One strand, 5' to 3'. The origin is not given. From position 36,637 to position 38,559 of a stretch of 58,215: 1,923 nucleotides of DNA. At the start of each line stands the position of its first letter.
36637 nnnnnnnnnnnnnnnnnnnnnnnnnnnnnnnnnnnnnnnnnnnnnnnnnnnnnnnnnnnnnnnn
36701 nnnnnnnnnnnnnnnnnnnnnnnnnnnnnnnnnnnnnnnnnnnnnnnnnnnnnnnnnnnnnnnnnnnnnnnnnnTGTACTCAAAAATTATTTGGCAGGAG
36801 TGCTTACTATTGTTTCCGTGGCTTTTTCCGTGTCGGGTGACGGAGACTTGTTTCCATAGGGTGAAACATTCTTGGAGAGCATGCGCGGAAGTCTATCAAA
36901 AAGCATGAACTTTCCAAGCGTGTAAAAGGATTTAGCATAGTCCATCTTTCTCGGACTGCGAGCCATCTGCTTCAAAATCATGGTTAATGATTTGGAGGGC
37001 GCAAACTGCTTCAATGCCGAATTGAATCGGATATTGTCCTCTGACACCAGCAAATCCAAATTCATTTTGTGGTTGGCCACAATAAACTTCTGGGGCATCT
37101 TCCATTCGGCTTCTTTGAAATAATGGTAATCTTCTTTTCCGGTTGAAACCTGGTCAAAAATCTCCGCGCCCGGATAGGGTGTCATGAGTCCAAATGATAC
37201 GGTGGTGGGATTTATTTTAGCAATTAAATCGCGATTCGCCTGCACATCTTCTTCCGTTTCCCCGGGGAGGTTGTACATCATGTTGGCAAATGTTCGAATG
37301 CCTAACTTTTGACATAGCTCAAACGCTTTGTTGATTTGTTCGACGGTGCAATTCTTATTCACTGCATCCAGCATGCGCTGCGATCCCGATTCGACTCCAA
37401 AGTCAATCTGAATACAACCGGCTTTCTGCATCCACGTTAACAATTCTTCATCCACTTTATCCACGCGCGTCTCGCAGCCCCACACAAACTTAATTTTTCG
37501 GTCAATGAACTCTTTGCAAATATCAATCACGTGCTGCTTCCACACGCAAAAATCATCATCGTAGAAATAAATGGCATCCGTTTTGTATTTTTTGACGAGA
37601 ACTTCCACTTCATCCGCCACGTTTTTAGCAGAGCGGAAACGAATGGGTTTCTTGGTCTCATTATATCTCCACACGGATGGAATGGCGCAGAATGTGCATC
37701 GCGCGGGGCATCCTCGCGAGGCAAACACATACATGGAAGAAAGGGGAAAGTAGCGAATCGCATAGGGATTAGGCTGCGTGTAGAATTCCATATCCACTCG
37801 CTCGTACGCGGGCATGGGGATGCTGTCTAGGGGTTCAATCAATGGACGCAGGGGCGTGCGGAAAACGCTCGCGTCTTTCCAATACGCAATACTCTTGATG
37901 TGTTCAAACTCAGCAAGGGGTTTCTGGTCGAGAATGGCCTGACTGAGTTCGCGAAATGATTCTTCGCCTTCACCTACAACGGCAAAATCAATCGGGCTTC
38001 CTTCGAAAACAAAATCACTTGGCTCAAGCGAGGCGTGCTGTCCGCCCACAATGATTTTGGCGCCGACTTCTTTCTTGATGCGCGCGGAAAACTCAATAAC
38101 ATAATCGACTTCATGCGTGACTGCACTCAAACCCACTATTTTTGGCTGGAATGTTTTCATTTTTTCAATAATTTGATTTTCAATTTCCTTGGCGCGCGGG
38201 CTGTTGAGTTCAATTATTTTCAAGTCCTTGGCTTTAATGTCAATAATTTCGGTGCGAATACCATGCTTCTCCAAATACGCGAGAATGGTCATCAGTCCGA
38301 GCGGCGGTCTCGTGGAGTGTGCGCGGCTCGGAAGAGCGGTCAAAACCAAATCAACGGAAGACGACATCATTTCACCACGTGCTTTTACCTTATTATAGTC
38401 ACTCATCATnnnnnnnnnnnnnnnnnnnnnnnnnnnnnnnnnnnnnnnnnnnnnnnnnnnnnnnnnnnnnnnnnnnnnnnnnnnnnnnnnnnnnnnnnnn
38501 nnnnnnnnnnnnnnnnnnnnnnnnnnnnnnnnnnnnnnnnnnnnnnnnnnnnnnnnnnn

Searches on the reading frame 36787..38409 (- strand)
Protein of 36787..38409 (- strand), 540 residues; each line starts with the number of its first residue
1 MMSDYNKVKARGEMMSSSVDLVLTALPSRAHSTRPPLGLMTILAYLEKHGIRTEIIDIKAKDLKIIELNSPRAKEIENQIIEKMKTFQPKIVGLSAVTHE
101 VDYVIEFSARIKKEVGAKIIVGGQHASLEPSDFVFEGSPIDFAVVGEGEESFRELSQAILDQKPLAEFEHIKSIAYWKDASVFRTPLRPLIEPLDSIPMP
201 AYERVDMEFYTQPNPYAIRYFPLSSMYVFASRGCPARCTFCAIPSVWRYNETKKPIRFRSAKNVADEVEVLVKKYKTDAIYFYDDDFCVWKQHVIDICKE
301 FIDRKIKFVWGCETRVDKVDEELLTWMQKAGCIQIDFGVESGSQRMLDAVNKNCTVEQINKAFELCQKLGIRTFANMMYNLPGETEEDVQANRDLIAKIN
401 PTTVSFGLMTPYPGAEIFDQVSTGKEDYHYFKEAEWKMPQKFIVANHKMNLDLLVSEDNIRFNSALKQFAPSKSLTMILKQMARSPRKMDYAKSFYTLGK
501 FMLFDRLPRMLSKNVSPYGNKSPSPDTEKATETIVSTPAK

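Call 5: search_protein_families(library=pfam, proteins=[window:36787-38409:-])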
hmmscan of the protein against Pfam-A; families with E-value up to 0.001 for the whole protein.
window:36787-38409:- (540 aa): 2 families
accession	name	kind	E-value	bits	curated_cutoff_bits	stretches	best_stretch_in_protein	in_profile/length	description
PF04055.27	Radical_SAM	-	1.2e-22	81.2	29.5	1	231-392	4-162/166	Radical SAM superfamily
PF02310.24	B12-binding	-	5e-18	65.5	32.1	1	34-155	12-120/121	B12 binding domain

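Call 8: search_protein_families(library=ncbifam, proteins=[window:36787-38409:-], max_evalue=0.001)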
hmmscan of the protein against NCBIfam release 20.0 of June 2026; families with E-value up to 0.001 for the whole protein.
window:36787-38409:- (540 aa): 39 families (the best 25 are shown)
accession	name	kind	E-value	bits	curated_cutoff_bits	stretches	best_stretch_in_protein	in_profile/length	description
TIGR02026.1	BchE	equivalog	6.8e-52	176.9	481.35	1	33-501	19-470/497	magnesium-protoporphyrin IX monomethyl ester anaerobic oxidative cyclase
TIGR03471.1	HpnJ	equivalog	4.9e-50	170.8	577.6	1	69-422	51-388/472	hopanoid biosynthesis associated radical SAM protein HpnJ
NF050148.1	rSAM_ApyD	equivalog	1.5e-49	169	750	1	34-422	23-394/645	RiPP biosynthesis radical SAM protein ApyD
NF038361.1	rSAM_Sden_1168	equivalog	1.1e-38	133.1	575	1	35-424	84-477/560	Sden_1168 family B12-binding radical SAM P-methyltransferase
TIGR04385.1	B12_rSAM_cofa1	equivalog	3.5e-38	132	450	1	36-399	20-364/438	B12 lower ligand biosynthesis radical SAM protein BzaD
TIGR04479.1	bcpD_PhpK_rSAM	subfamily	2e-35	122.2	600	1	77-403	99-413/504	PhpK family radical SAM P-methyltransferase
TIGR04072.2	rSAM_ladder_B12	equivalog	2.4e-34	118.7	360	1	36-404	18-354/443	lipid biosynthesis B12-binding/radical SAM protein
TIGR04014.1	B12_SAM_MJ_0865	equivalog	3.7e-33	115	360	1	91-461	43-399/434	methyl-coenzyme M reductase glutamine C-methyltransferase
TIGR03975.1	rSAM_ocin_1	subfamily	1.2e-30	106.6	281.85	1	73-399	113-430/606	RiPP maturation radical SAM C-methyltransferase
TIGR04013.1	B12_SAM_MJ_1487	hypoth_equivalog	2.8e-30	105.4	251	1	74-419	28-355/382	TIGR04013 family B12-binding domain/radical SAM domain-containing protein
NF033070.1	rSAM_AprD4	equivalog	2.8e-26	92.4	500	1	194-418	170-387/456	AprD4 family radical SAM diol-dehydratase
TIGR04295.1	B12_rSAM_oligo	hypoth_equivalog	8.6e-26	90.6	400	1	36-420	25-383/422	TIGR04295 family B12-binding domain-containing radical SAM protein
TIGR04367.1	HpnR_B12_rSAM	equivalog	8.8e-26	90.5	650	1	55-447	31-401/490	hopanoid C-3 methylase HpnR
NF040542.1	rSAM_RCCLKC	equivalog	2.8e-22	79.5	450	1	83-398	43-349/423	arsinothricin biosynthesis radical SAM protein ArsL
NF033712.0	B12_rSAM_KedN5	subfamily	1.1e-19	70.2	700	1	82-398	56-369/624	KedN5 family methylcobalamin-dependent radical SAM C-methyltransferase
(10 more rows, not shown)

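Call 18: find_homologous_proteins(query=window:36787-38409:-, max_evalue=1e-20)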
Query window:36787-38409:- (540 aa): 4397 proteins with E <= 1e-20 among 8000 candidates; the best 120 are listed.
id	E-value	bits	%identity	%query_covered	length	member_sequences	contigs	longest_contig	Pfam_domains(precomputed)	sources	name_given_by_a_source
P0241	0.0e+0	1206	100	98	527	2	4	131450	PF04055.28,PF02310.25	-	-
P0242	5.9e-258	875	71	96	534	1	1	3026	PF04055.28,PF02310.25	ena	-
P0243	1.7e-257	873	73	93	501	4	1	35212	PF04055.28,PF02310.25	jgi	jgi:radical SAM superfamily enzyme YgiQ (UPF0313 family)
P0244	8.3e-251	851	72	92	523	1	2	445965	PF04055.28,PF02310.25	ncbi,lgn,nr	ncbi:MAG: radical SAM protein [Candidatus Diapherotrites archaeon]|nr:radical SAM protein [Candidatu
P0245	9.7e-158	544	48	93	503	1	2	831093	PF04055.28,PF02310.25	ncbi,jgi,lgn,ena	-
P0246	5.6e-154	532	48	92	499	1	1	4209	PF04055.28,PF02310.25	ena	-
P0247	1.0e-136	475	45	92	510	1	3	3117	PF04055.28,PF02310.25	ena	-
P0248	6.9e-133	462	43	92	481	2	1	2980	PF04055.28,PF02310.25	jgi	-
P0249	6.1e-130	452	43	93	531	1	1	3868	PF04055.28,PF02310.25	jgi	jgi:radical SAM superfamily enzyme YgiQ (UPF0313 family)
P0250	7.7e-124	432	42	88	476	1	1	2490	PF04055.28,PF02310.25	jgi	jgi:radical SAM superfamily enzyme YgiQ (UPF0313 family)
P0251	4.5e-115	403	40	92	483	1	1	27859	PF04055.28,PF02310.25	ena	-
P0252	9.3e-115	402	45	84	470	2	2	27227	PF04055.28,PF02310.25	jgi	jgi:radical SAM superfamily enzyme YgiQ (UPF0313 family)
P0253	4.3e-114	400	41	88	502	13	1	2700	PF04055.28,PF02310.25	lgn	-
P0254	5.8e-114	400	47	78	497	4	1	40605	PF04055.28,PF02310.25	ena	-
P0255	1.4e-112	395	42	88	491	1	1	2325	PF04055.28,PF13353.12,PF02310.25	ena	-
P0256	1.5e-112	395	44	80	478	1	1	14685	PF04055.28,PF13353.12,PF02310.25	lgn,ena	-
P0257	4.0e-112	394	43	82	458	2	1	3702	PF04055.28,PF02310.25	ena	-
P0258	5.8e-112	393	42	93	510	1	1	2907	PF04055.28,PF02310.25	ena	-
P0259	3.5e-111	390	43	81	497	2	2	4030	PF04055.28,PF02310.25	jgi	jgi:radical SAM superfamily enzyme YgiQ (UPF0313 family)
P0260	4.5e-110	387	41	90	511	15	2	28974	PF04055.28,PF02310.25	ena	-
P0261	4.8e-110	387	41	86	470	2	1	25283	PF04055.28,PF02310.25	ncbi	-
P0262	6.2e-110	386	46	76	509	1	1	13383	PF04055.28,PF19864.6,PF02310.25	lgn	-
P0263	2.1e-109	385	41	89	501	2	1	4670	PF04055.28,PF02310.25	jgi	-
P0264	2.1e-109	385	39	84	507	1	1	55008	PF04055.28,PF02310.25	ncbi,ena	-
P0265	3.1e-109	384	40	89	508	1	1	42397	PF04055.28,PF02310.25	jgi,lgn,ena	-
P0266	5.6e-109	383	40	89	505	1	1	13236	PF04055.28,PF02310.25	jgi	jgi:radical SAM superfamily enzyme YgiQ (UPF0313 family)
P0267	1.0e-108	382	39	88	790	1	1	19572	PF13847.13,PF13489.13,PF03848.21,PF13649.13,PF04055.28,PF08241.19,PF08242.19,PF02310.25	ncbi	ncbi:methyltransferase domain-containing protein [Candidatus Omnitrophota bacterium]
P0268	1.1e-108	382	45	78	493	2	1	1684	PF04055.28,PF02310.25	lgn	-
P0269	1.9e-108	381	45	75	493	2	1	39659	PF04055.28,PF13353.12,PF02310.25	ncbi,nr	ncbi:radical SAM protein [bacterium]|nr:radical SAM protein [bacterium] NIN92558.1 radical SAM prote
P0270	4.0e-108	380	41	87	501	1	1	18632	PF04055.28,PF02310.25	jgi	jgi:radical SAM superfamily enzyme YgiQ (UPF0313 family)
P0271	4.3e-108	380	38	87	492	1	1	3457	PF04055.28,PF02310.25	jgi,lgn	-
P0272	5.7e-108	380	41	87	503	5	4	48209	PF04055.28,PF02310.25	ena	-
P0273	1.7e-107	378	40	89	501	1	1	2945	PF04055.28,PF02310.25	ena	-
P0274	2.5e-107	378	40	84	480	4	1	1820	PF04055.28,PF02310.25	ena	-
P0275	4.4e-107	377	38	87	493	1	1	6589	PF04055.28,PF02310.25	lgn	-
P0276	1.6e-105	372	44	74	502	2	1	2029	PF04055.28,PF02310.25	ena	-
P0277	1.8e-105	372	42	89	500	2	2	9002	PF04055.28,PF02310.25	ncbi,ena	-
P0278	2.2e-105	371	45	77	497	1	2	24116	PF04055.28,PF02310.25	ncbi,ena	-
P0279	1.2e-104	369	35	91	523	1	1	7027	PF04055.28,PF02310.25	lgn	-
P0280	3.8e-104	367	38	81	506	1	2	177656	PF04055.28,PF02310.25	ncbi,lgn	-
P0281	1.2e-103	366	39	89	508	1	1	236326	PF04055.28,PF02310.25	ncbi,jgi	-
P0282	1.4e-103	365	41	86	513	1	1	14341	PF04055.28,PF02310.25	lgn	-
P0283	2.6e-103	364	40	89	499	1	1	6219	PF04055.28,PF02310.25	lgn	-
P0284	2.8e-103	364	38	89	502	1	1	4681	PF04055.28,PF02310.25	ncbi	ncbi:B12-binding domain-containing radical SAM protein [Thermodesulfobacteriota bacterium]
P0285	5.8e-103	363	45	75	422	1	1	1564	PF04055.28,PF02310.25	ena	-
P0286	3.2e-102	361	39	88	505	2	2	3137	PF04055.28,PF02310.25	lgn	-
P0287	4.3e-102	360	39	90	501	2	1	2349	PF04055.28,PF02310.25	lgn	-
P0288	8.1e-102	360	43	77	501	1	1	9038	PF04055.28,PF02310.25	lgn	-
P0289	8.2e-102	360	40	89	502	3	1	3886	PF04055.28,PF02310.25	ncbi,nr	ncbi:B12-binding domain-containing radical SAM protein [Patescibacteria group bacterium]|nr:B12-bind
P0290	1.4e-101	359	39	90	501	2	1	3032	PF04055.28,PF02310.25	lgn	-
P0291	2.3e-101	358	38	91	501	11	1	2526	PF04055.28,PF02310.25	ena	-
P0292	2.7e-101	358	40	87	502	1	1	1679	PF04055.28,PF02310.25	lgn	-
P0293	6.7e-101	357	41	87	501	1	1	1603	PF04055.28,PF02310.25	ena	-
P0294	9.6e-101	356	40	89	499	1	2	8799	PF04055.28,PF02310.25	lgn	-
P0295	1.0e-100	356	39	88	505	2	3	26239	PF04055.28,PF02310.25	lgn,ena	-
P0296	1.3e-100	356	40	87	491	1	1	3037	PF04055.28,PF02310.25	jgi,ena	-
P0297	1.6e-100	355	38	94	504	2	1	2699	PF04055.28,PF02310.25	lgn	-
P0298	1.7e-100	355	38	90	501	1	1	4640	PF04055.28,PF02310.25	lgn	-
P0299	2.1e-100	355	39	87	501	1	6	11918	PF04055.28,PF02310.25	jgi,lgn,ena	-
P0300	2.4e-100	355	39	90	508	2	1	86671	PF04055.28,PF02310.25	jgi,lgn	jgi:radical SAM superfamily enzyme YgiQ (UPF0313 family)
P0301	4.5e-100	354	39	88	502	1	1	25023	PF04055.28,PF02310.25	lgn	-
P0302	7.7e-100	353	38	90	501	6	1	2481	PF04055.28,PF02310.25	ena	-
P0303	1.2e-99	352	38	89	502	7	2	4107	PF04055.28,PF02310.25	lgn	-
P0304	1.3e-99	352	40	89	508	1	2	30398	PF04055.28,PF02310.25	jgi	jgi:radical SAM superfamily enzyme YgiQ (UPF0313 family)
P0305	1.4e-99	352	39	89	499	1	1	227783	PF04055.28,PF02310.25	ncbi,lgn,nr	ncbi:MAG: cobalamin-dependent protein [Candidatus Omnitrophota bacterium]|nr:cobalamin-dependent pro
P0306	1.4e-99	352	37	84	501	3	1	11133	PF04055.28,PF02310.25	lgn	-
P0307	3.6e-99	351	39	88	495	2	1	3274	PF04055.28,PF02310.25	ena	-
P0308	3.8e-99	351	40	85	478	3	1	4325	PF04055.28,PF02310.25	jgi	-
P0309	4.0e-99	351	40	89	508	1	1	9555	PF04055.28,PF02310.25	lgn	-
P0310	4.2e-99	351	38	82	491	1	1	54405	PF04055.28,PF02310.25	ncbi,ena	-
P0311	1.2e-98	349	40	88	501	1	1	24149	PF04055.28,PF02310.25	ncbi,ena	-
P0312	1.2e-98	349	38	90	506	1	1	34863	PF04055.28,PF02310.25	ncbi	ncbi:MAG: radical SAM protein [Candidatus Diapherotrites archaeon]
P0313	1.6e-98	349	40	89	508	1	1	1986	PF04055.28,PF02310.25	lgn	-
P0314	2.3e-98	348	38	89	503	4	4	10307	PF04055.28,PF02310.25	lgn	-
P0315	2.9e-98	348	39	88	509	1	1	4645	PF04055.28,PF02310.25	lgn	-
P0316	5.0e-98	347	39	88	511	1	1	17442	PF04055.28,PF02310.25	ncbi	-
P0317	5.1e-98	347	39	88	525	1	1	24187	PF04055.28,PF02310.25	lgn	-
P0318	6.7e-98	347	41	80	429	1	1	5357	PF04055.28,PF13353.12,PF02310.25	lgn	-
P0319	6.9e-98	347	38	90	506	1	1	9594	PF04055.28,PF02310.25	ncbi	-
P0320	7.4e-98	346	39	89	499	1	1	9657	PF04055.28,PF02310.25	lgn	-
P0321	1.3e-97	346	40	86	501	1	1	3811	PF04055.28,PF02310.25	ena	-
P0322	1.8e-97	345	38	90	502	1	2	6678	PF04055.28,PF02310.25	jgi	-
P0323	1.9e-97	345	40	86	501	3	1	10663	PF04055.28,PF02310.25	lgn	-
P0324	2.6e-97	345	37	90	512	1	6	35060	PF04055.28,PF02310.25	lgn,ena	-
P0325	4.7e-97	344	39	89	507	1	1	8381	PF04055.28,PF02310.25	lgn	-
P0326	8.0e-97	343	39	87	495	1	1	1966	PF04055.28,PF02310.25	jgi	-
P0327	8.6e-97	343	38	89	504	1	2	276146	PF04055.28,PF02310.25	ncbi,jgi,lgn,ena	ncbi:MAG: radical SAM protein [Candidatus Shapirobacteria bacterium]|jgi:radical SAM superfamily enz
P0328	1.1e-96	343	38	88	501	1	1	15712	PF04055.28,PF02310.25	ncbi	ncbi:MAG: radical SAM protein [Candidatus Omnitrophota bacterium]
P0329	1.1e-96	343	39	89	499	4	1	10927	PF04055.28,PF02310.25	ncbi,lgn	-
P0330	1.2e-96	342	39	83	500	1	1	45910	PF04055.28,PF02310.25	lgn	-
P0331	1.4e-96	342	39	89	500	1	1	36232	PF04055.28,PF02310.25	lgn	-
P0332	1.5e-96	342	38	90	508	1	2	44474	PF04055.28,PF02310.25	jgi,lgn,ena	-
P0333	1.7e-96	342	40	89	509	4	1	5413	PF04055.28,PF02310.25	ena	-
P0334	2.1e-96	342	37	89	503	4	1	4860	PF04055.28,PF02310.25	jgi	-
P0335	2.3e-96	342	38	89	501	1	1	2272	PF04055.28,PF02310.25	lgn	-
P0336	3.1e-96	341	39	87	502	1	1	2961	PF04055.28,PF02310.25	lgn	-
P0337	3.2e-96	341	38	88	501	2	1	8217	PF04055.28,PF02310.25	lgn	-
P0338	3.4e-96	341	38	91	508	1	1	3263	PF04055.28,PF02310.25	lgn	-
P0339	3.5e-96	341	39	76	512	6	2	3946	PF04055.28,PF02310.25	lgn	-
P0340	5.7e-96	340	38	83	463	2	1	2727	PF04055.28,PF02310.25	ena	-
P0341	6.0e-96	340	40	88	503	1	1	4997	PF04055.28,PF02310.25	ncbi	-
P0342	6.2e-96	340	38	90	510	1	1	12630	PF04055.28,PF02310.25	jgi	jgi:radical SAM superfamily enzyme YgiQ (UPF0313 family)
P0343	7.8e-96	340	38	87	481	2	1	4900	PF04055.28,PF02310.25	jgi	-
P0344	7.8e-96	340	39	87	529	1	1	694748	PF04055.28,PF02310.25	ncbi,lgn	ncbi:MAG: B12-binding domain-containing radical SAM protein [Candidatus Nealsonbacteria bacterium]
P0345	8.4e-96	340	40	87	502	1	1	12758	PF04055.28,PF02310.25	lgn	-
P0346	8.6e-96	340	40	88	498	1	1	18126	PF04055.28,PF02310.25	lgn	-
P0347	9.0e-96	340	38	89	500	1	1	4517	PF04055.28,PF02310.25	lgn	-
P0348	1.1e-95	339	38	88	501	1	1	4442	PF04055.28,PF02310.25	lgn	-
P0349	1.7e-95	339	40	86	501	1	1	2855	PF04055.28,PF02310.25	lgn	-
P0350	1.8e-95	339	40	85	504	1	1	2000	PF04055.28,PF02310.25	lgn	-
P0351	2.6e-95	338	39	86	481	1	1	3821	PF04055.28,PF02310.25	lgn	-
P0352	2.7e-95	338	39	83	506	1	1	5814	PF04055.28,PF02310.25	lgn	-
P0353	4.5e-95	337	37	89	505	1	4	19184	PF04055.28,PF02310.25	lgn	-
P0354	8.4e-95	336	39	86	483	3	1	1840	PF04055.28,PF02310.25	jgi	jgi:radical SAM superfamily enzyme YgiQ (UPF0313 family)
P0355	1.0e-94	336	39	86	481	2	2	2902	PF04055.28,PF02310.25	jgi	-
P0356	1.6e-94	336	38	88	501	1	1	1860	PF04055.28,PF02310.25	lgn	-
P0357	1.7e-94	335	38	89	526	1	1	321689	PF04055.28,PF02310.25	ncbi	-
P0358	3.2e-94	334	36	89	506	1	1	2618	PF04055.28,PF02310.25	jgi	jgi:anaerobic magnesium-protoporphyrin IX monomethyl ester cyclase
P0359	6.0e-94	334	38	88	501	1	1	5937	PF04055.28,PF02310.25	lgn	-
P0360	6.0e-94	334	39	88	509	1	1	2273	PF04055.28,PF02310.25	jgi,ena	-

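Call 35: search_solved_structures(query=window:36787-38409:-, max_evalue=0.001)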
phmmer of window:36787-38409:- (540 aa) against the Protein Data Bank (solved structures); distinct sequences matched with E-value up to 0.001: 7.
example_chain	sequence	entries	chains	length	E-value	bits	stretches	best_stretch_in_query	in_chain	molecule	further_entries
6fd2_B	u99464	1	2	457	2.4e-21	79.1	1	189-421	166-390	Putative apramycin biosynthetic oxidoreductase 4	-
9ccb_A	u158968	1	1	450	1.6e-12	50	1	224-427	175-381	Radical SAM core domain-containing protein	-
5ul2_A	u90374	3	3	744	4.2e-10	42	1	61-428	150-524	OxsB protein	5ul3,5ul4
6wte_A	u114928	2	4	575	2.1e-08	36.4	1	21-419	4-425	B12-binding domain-containing protein | Tryptophan-C2-methyltransferase containing B12-binding domain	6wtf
2qgq_A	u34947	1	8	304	1.1e-07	34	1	226-400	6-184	Protein TM_1862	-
4jc0_A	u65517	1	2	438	2e-07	33.1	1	226-400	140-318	Ribosomal protein S12 methylthiotransferase RimO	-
7kdx_A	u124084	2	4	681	3.1e-06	29.3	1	89-387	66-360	Methyltransferase TokK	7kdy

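Call 39: find_encoding_contigs(protein=P0267, flank=8000, max_places=1)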
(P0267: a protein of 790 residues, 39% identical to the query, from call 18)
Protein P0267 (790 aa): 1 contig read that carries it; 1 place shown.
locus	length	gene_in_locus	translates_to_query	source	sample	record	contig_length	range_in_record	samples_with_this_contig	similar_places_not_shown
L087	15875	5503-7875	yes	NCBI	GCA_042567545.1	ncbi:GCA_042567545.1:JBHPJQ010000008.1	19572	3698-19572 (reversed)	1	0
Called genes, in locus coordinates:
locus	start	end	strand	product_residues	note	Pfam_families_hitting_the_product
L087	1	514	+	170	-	PF00534:Glycos_transf_1, PF13524:Glyco_trans_1_2, PF13692:Glyco_trans_1_4, PF20706:GT4-conflict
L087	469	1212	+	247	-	PF13489:Methyltransf_23, PF08241:Methyltransf_11, PF08242:Methyltransf_12, PF13649:Methyltransf_25, PF01209:Ubie_methyltran (weak), PF13847:Methyltransf_31 (weak)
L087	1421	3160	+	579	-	PF13489:Methyltransf_23, PF01209:Ubie_methyltran (weak), PF08241:Methyltransf_11, PF13649:Methyltransf_25, PF13439:Glyco_transf_4, PF13579:Glyco_trans_4_4, PF00534:Glycos_transf_1, PF13692:Glyco_trans_1_4, +4 more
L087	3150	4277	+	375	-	PF13439:Glyco_transf_4, PF13579:Glyco_trans_4_4, PF20706:GT4-conflict, PF00534:Glycos_transf_1, PF13692:Glyco_trans_1_4, PF13524:Glyco_trans_1_2 (weak)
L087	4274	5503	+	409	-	PF00534:Glycos_transf_1, PF13524:Glyco_trans_1_2, PF13692:Glyco_trans_1_4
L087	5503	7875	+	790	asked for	PF03848:TehB (weak), PF13489:Methyltransf_23, PF13847:Methyltransf_31, PF08241:Methyltransf_11, PF08242:Methyltransf_12, PF13649:Methyltransf_25, PF02310:B12-binding, PF04055:Radical_SAM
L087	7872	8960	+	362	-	PF00534:Glycos_transf_1, PF13692:Glyco_trans_1_4, PF13524:Glyco_trans_1_2 (weak)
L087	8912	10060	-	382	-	PF13011:LZ_Tnp_IS481, PF13384:HTH_23, PF13518:HTH_28, PF13551:HTH_29 (faint), PF13565:HTH_32, PF00665:rve (weak), PF13683:rve_3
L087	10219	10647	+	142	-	PF04480:DUF559, PF18741:MTES_1575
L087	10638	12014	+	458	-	PF02310:B12-binding, PF04055:Radical_SAM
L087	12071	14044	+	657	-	PF13522:GATase_6, PF13537:GATase_7, PF00733:Asn_synthase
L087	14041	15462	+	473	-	PF02310:B12-binding, PF04055:Radical_SAM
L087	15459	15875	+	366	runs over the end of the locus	-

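Call 40: find_encoding_contigs(protein=P0344, flank=8000, max_places=1)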
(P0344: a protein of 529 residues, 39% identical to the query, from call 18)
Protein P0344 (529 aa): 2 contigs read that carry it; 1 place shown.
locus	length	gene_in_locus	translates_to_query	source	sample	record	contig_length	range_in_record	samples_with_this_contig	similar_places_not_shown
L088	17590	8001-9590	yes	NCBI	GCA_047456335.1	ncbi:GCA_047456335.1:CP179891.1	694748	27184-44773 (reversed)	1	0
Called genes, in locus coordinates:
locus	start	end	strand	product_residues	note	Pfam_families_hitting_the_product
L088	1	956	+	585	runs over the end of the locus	-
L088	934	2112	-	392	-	PF01041:DegT_DnrJ_EryC1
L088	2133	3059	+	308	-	PF01073:3Beta_HSD, PF01370:Epimerase, PF02719:Polysacc_synt_2, PF04321:RmlD_sub_bind, PF13460:NAD_binding_10 (weak), PF16363:GDP_Man_Dehyd, PF07993:NAD_binding_4 (weak)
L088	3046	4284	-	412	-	PF01943:Polysacc_synt, PF13440:Polysacc_synt_3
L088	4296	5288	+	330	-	PF01073:3Beta_HSD, PF01370:Epimerase, PF02719:Polysacc_synt_2, PF04321:RmlD_sub_bind, PF07993:NAD_binding_4, PF16363:GDP_Man_Dehyd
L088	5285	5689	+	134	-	PF05523:FdtA, PF14667:Polysacc_synt_C, PF07883:Cupin_2 (weak)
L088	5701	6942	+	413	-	PF08421:Methyltransf_13, PF13489:Methyltransf_23, PF08484:Methyltransf_14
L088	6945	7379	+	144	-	PF14478:DUF4430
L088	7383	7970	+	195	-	PF20221:DUF6580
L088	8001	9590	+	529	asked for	PF02310:B12-binding, PF04055:Radical_SAM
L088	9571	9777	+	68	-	PF08484:Methyltransf_14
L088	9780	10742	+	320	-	PF07021:MetW, PF13489:Methyltransf_23, PF13847:Methyltransf_31, PF08241:Methyltransf_11, PF08242:Methyltransf_12, PF13649:Methyltransf_25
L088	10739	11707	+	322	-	PF13489:Methyltransf_23, PF13847:Methyltransf_31, PF08241:Methyltransf_11, PF08242:Methyltransf_12, PF13649:Methyltransf_25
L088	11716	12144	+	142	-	-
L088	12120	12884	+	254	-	PF13439:Glyco_transf_4 (weak), PF20706:GT4-conflict, PF00534:Glycos_transf_1, PF13692:Glyco_trans_1_4, PF13524:Glyco_trans_1_2 (weak)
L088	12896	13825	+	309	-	PF00535:Glycos_transf_2, PF13641:Glyco_tranf_2_3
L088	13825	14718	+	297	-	PF00535:Glycos_transf_2, PF13641:Glyco_tranf_2_3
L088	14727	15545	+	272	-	PF00535:Glycos_transf_2, PF10111:Glyco_tranf_2_2, PF13641:Glyco_tranf_2_3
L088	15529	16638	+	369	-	PF13439:Glyco_transf_4, PF20706:GT4-conflict (weak), PF00534:Glycos_transf_1, PF13692:Glyco_trans_1_4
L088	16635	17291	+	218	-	PF01209:Ubie_methyltran, PF13489:Methyltransf_23, PF07021:MetW, PF13847:Methyltransf_31, PF08241:Methyltransf_11, PF08242:Methyltransf_12, PF13649:Methyltransf_25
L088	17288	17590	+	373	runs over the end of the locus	PF13439:Glyco_transf_4, PF13579:Glyco_trans_4_4, PF20706:GT4-conflict, PF00534:Glycos_transf_1, PF13692:Glyco_trans_1_4, PF13524:Glyco_trans_1_2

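Call 43: search_protein_families(library=pfam, proteins=[L088:6945-7379:+, L088:7383-7970:+], max_evalue=0.01)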
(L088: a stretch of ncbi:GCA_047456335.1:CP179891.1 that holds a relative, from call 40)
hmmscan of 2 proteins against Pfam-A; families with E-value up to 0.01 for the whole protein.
L088:6945-7379:+ (144 aa): 1 family
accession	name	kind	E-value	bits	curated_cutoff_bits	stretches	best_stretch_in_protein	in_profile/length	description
PF14478.12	DUF4430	-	5.5e-17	62.4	23.8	1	67-141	1-72/72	Domain of unknown function (DUF4430)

L088:7383-7970:+ (195 aa): 1 family
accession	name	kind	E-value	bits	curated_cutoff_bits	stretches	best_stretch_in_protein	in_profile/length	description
PF20221.3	DUF6580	-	5.5e-50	170.2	27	1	14-172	6-157/162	Family of unknown function (DUF6580)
